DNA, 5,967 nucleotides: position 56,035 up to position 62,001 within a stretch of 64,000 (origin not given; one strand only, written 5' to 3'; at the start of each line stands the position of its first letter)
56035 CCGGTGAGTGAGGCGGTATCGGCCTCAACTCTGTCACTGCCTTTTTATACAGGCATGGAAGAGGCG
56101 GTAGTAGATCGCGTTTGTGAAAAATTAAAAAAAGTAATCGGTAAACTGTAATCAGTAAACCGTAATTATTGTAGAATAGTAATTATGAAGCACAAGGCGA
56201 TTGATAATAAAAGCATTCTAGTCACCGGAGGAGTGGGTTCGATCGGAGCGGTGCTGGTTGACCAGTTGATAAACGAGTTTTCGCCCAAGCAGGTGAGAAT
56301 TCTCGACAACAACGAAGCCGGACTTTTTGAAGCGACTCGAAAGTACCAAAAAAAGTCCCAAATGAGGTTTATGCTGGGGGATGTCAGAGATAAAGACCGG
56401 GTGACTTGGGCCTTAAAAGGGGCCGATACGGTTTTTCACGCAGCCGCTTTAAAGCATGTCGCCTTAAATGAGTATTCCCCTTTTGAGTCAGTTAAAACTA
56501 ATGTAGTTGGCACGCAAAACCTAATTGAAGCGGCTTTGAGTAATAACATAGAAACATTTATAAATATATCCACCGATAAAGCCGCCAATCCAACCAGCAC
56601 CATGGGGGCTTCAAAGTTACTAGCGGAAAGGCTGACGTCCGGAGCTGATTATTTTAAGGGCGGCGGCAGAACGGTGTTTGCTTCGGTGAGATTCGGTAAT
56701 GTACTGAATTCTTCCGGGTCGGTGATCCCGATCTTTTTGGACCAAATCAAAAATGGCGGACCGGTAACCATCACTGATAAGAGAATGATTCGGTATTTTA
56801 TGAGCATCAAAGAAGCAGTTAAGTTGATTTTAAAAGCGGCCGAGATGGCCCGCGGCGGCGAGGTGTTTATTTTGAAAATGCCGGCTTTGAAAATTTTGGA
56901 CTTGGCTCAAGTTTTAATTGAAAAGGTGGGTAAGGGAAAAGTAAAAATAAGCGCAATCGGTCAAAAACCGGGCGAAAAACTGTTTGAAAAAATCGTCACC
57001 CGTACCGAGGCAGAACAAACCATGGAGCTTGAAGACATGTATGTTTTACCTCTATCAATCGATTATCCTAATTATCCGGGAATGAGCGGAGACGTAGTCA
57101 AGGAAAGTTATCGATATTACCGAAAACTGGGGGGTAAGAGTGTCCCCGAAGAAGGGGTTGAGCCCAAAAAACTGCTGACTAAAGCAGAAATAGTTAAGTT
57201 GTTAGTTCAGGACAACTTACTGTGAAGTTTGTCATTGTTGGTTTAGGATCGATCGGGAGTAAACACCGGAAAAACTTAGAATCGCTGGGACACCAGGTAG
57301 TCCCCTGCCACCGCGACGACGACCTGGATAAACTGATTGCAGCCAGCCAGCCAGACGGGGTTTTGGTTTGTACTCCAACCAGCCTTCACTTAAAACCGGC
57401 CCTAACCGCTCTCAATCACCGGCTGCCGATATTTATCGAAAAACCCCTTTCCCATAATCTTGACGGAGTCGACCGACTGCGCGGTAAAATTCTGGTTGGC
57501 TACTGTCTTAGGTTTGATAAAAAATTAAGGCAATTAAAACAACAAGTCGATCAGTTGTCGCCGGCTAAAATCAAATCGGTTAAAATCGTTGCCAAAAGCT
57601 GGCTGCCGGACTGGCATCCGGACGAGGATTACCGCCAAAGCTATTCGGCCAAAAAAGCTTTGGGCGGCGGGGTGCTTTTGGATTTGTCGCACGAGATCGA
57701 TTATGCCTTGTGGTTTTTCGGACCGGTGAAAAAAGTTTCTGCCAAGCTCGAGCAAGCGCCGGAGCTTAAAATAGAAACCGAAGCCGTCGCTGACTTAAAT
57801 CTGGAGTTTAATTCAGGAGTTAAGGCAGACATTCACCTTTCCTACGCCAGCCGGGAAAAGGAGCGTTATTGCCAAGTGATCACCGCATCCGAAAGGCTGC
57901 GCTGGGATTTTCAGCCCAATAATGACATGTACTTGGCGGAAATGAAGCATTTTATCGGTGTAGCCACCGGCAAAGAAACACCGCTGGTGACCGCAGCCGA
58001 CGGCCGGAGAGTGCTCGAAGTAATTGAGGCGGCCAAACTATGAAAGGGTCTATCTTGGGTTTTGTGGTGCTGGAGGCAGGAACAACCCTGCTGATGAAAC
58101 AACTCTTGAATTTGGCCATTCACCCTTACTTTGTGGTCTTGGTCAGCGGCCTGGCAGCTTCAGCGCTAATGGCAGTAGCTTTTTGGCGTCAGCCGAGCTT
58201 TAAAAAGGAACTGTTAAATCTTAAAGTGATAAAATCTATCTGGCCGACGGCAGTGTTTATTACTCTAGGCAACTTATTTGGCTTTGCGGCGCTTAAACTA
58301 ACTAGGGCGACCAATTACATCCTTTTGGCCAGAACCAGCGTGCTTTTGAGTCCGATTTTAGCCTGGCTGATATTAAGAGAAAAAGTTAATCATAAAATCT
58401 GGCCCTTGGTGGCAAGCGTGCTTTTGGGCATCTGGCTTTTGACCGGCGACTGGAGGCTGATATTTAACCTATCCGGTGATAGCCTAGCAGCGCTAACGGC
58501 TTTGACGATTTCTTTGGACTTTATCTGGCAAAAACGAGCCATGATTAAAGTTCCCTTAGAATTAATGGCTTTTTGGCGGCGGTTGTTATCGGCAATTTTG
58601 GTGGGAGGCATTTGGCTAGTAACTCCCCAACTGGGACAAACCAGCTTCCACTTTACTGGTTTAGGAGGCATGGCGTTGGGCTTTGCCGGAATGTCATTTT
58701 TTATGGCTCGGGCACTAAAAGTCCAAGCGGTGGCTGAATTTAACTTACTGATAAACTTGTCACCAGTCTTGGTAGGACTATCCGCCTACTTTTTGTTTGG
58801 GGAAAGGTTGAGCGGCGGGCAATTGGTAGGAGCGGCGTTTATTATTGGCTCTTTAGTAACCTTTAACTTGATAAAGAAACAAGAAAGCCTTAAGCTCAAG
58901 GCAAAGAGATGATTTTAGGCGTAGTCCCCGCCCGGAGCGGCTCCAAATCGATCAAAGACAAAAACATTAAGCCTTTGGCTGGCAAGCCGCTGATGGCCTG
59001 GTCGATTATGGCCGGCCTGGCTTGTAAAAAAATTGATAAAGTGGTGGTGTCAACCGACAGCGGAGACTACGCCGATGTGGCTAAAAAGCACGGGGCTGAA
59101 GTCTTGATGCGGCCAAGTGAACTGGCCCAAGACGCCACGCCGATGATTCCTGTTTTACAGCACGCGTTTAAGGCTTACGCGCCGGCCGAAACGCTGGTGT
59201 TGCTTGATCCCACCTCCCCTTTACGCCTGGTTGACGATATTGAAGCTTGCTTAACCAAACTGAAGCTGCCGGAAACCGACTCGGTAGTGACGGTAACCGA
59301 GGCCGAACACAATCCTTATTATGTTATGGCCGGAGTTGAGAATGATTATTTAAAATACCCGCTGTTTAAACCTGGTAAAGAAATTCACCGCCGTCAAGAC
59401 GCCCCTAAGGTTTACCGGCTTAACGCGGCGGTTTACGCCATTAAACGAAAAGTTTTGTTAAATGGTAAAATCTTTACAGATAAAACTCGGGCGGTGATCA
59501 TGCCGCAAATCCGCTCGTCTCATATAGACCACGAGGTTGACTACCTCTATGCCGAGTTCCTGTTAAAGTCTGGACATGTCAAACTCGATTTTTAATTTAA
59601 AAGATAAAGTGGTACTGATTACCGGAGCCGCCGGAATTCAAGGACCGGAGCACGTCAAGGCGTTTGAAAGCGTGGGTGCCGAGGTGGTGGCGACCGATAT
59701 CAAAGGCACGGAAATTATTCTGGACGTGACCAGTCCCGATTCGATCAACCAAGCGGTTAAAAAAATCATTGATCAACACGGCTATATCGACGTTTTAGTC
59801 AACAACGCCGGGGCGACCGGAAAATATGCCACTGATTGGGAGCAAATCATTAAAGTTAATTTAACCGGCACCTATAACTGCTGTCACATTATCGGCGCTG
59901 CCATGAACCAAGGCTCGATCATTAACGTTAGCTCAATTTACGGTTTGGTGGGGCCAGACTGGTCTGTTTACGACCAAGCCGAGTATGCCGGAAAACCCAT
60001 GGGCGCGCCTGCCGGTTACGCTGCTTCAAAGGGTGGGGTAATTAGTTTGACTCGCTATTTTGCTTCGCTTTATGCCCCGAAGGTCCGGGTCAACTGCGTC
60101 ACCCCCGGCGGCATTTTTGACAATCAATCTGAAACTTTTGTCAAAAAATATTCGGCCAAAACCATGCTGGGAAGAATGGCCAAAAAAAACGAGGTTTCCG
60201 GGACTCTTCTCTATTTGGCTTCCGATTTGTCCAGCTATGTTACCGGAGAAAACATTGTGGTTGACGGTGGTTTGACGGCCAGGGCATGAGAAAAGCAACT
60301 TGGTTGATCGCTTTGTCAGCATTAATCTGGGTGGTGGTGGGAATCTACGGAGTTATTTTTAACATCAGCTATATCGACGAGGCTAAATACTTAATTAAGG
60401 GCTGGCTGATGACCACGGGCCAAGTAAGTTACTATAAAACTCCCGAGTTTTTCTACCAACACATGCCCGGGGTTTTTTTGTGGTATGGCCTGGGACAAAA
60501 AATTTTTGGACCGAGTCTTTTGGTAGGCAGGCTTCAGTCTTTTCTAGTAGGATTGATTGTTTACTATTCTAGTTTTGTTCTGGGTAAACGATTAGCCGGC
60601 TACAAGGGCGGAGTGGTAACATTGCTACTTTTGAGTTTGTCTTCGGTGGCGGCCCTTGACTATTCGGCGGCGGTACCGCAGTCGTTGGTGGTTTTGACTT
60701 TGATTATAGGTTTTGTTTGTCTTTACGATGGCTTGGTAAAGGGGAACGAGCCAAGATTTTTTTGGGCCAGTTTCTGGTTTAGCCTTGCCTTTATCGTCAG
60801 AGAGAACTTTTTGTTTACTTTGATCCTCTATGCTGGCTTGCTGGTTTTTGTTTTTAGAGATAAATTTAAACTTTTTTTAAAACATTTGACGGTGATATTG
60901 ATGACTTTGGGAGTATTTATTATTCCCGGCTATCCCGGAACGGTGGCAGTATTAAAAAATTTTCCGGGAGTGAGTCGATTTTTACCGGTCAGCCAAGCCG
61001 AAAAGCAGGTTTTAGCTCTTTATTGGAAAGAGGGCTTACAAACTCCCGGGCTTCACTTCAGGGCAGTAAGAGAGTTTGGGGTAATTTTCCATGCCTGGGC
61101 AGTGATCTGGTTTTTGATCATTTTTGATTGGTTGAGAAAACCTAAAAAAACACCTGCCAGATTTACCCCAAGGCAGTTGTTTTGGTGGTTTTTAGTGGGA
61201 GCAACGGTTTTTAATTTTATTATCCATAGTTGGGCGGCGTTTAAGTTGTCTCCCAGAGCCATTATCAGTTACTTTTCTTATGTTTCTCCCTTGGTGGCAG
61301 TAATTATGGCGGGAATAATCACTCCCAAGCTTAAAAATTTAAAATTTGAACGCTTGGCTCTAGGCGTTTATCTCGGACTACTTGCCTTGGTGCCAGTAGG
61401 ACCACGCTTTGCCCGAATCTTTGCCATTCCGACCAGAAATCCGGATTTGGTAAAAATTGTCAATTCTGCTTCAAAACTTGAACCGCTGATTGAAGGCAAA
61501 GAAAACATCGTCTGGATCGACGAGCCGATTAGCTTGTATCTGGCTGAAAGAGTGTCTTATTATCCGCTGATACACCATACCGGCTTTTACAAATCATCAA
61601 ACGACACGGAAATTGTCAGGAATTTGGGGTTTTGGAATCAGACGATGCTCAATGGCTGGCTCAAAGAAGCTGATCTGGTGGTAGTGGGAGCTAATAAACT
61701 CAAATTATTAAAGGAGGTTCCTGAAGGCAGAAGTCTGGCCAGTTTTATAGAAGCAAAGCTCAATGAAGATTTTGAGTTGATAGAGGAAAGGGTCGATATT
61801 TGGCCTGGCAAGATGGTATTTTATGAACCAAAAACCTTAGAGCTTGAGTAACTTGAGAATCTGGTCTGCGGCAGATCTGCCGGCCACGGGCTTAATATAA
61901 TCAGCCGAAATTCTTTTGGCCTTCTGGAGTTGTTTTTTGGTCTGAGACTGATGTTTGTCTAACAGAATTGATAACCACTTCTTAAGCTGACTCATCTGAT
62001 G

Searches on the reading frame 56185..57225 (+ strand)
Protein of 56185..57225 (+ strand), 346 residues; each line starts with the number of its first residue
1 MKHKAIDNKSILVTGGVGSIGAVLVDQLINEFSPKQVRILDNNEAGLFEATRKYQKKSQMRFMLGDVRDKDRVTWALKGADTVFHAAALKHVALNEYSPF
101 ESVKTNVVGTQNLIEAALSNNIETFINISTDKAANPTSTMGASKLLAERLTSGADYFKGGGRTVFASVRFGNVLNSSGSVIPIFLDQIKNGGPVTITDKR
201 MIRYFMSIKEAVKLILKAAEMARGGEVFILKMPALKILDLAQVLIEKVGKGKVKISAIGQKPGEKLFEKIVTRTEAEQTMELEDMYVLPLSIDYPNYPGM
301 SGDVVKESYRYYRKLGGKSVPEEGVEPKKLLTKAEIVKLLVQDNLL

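Call 8: search_protein_families(library=pfam, proteins=[window:56185-57225:+], max_evalue=0.01)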
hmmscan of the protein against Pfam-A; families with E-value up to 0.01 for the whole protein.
window:56185-57225:+ (346 aa): 11 families
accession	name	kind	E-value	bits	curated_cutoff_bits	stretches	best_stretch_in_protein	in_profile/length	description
PF02719.21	Polysacc_synt_2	-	1.5e-100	336.6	20.2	1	11-287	1-290/293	Polysaccharide biosynthesis protein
PF01370.27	Epimerase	-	3.8e-25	89.1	20.9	1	11-226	1-235/240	NAD dependent epimerase/dehydratase family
PF01073.25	3Beta_HSD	-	2.4e-21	76.4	22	1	12-136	1-122/280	3-beta hydroxysteroid dehydrogenase/isomerase family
PF16363.11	GDP_Man_Dehyd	-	7.2e-17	62.3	27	1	12-131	1-130/332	GDP-mannose 4,6 dehydratase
PF13460.12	NAD_binding_10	-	3.7e-09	37.1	27.2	1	15-136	1-104/184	NAD(P)H-binding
PF07993.18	NAD_binding_4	-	4.2e-07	29.8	20.1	1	13-139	1-145/258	Male sterility protein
PF05368.20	NmrA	-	2.7e-06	27.7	27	1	8-126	2-103/298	NmrA-like family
PF04321.23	RmlD_sub_bind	-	4.2e-06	26.5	27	1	10-132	2-103/287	RmlD substrate binding domain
PF00106.31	adh_short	-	0.00065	19.7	26.6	1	9-119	1-121/195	short chain dehydrogenase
PF08659.16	KR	-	0.0008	19.8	22.6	1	11-129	3-135/180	KR domain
PF03807.23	F420_oxidored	-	0.0034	18.4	21.6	0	16-86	6-66/94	NADP oxidoreductase coenzyme F420-dependent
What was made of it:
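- A PseB-type 4,6-dehydratase exists in the window at 56185 (call 8).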

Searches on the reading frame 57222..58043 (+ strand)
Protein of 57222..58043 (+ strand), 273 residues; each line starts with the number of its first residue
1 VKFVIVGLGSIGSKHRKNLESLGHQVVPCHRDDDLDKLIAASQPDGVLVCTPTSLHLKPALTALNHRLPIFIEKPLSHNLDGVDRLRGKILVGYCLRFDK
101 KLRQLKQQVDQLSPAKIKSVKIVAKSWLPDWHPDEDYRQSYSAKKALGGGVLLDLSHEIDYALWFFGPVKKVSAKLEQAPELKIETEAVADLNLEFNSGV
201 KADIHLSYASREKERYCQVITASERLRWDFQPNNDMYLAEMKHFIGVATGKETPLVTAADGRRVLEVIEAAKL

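Call 8: search_protein_families(library=pfam, proteins=[window:57222-58043:+], max_evalue=0.01)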
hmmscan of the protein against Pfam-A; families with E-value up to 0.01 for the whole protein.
window:57222-58043:+ (273 aa): 3 families
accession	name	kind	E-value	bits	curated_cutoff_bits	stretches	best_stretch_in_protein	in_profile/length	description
PF22725.1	GFO_IDH_MocA_C3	-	4.6e-16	59.4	27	1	103-220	2-117/124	GFO/IDH/MocA C-terminal domain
PF02894.22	GFO_IDH_MocA_C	-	1.2e-11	45.2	22.9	1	136-219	27-120/218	Oxidoreductase family, C-terminal alpha/beta domain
PF01408.29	GFO_IDH_MocA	-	4.7e-11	43.9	24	1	33-86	52-105/120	Oxidoreductase family, NAD-binding Rossmann fold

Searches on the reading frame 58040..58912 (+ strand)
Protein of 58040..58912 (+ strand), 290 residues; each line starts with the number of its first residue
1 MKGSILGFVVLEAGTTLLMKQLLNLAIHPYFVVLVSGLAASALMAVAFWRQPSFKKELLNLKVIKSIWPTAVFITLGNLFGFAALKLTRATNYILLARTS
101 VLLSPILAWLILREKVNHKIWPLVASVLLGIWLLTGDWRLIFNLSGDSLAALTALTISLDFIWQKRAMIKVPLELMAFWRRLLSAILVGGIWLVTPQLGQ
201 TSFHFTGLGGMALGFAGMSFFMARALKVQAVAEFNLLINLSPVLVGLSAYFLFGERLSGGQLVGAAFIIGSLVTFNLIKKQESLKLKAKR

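Call 8: search_protein_families(library=pfam, proteins=[window:58040-58912:+], max_evalue=0.01)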
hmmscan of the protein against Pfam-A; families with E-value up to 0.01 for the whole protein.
window:58040-58912:+ (290 aa): 2 families
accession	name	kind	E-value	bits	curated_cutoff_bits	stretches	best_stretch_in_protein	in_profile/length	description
PF00892.27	EamA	-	2.8e-24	86.4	28.2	2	5-135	7-134/135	EamA-like transporter family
PF03151.22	TPT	-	2.2e-07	31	30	1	15-174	17-176/291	Triose-phosphate Transporter family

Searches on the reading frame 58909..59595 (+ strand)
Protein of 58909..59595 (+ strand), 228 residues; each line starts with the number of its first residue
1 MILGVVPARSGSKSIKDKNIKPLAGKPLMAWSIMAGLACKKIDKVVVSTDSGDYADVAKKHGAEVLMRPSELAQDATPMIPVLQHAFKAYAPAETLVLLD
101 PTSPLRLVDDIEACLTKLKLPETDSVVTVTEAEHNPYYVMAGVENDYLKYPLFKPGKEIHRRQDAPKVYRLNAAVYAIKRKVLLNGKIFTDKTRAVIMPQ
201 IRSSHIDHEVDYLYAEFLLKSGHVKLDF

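Call 8: search_protein_families(library=pfam, proteins=[window:58909-59595:+], max_evalue=0.01)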
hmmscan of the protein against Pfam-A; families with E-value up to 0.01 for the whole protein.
window:58909-59595:+ (228 aa): 2 families
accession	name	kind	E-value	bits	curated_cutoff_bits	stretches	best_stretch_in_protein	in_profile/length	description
PF02348.25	CTP_transf_3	-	5.2e-25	89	22.6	1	4-129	2-125/217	Cytidylyltransferase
PF12804.13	NTP_transf_3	-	0.0017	19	27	1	16-137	14-131/160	MobA-like NTP transferase domain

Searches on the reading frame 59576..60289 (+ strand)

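Call 8: search_protein_families(library=pfam, proteins=[window:59576-60289:+], max_evalue=0.01)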
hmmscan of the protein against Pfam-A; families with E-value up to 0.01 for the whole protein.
window:59576-60289:+ (237 aa): 4 families
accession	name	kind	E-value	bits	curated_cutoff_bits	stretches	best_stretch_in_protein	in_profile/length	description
PF13561.12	adh_short_C2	-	1.2e-39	136.8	27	1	38-234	39-236/236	Enoyl-(Acyl carrier protein) reductase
PF00106.31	adh_short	-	2.4e-29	102.6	26.6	2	11-132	1-149/195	short chain dehydrogenase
PF01370.27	Epimerase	-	8.8e-11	42.1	20.9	1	13-181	1-176/240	NAD dependent epimerase/dehydratase family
PF04321.23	RmlD_sub_bind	-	0.0037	16.8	27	1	13-122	3-103/287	RmlD substrate binding domain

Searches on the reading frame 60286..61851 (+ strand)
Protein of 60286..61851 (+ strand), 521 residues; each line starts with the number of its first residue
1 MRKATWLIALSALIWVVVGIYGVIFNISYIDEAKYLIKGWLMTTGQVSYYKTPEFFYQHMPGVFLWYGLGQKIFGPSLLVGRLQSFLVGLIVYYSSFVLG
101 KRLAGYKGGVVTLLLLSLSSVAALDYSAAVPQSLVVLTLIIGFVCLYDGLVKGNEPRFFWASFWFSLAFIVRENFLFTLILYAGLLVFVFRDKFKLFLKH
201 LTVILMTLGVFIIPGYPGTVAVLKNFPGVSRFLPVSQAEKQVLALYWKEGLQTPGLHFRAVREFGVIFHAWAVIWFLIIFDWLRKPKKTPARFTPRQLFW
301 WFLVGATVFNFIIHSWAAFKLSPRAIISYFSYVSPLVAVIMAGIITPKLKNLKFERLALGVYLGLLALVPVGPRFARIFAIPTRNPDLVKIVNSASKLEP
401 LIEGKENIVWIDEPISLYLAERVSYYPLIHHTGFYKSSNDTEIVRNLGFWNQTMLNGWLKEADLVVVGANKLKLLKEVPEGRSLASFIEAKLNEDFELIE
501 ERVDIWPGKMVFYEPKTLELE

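Call 8: search_protein_families(library=pfam, proteins=[window:60286-61851:+], max_evalue=0.01)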
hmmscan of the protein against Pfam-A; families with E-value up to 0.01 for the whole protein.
window:60286-61851:+ (521 aa): 1 family
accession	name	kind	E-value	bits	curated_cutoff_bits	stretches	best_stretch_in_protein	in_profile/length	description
PF13231.12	PMT_2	-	2.4e-08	34.8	26.1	1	59-211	2-154/160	Dolichyl-phosphate-mannose-protein mannosyltransferase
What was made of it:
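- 60286..61851 (+): GT-C (PMT_2) at the end of the nonulosonic-acid gene cluster. Call 8.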
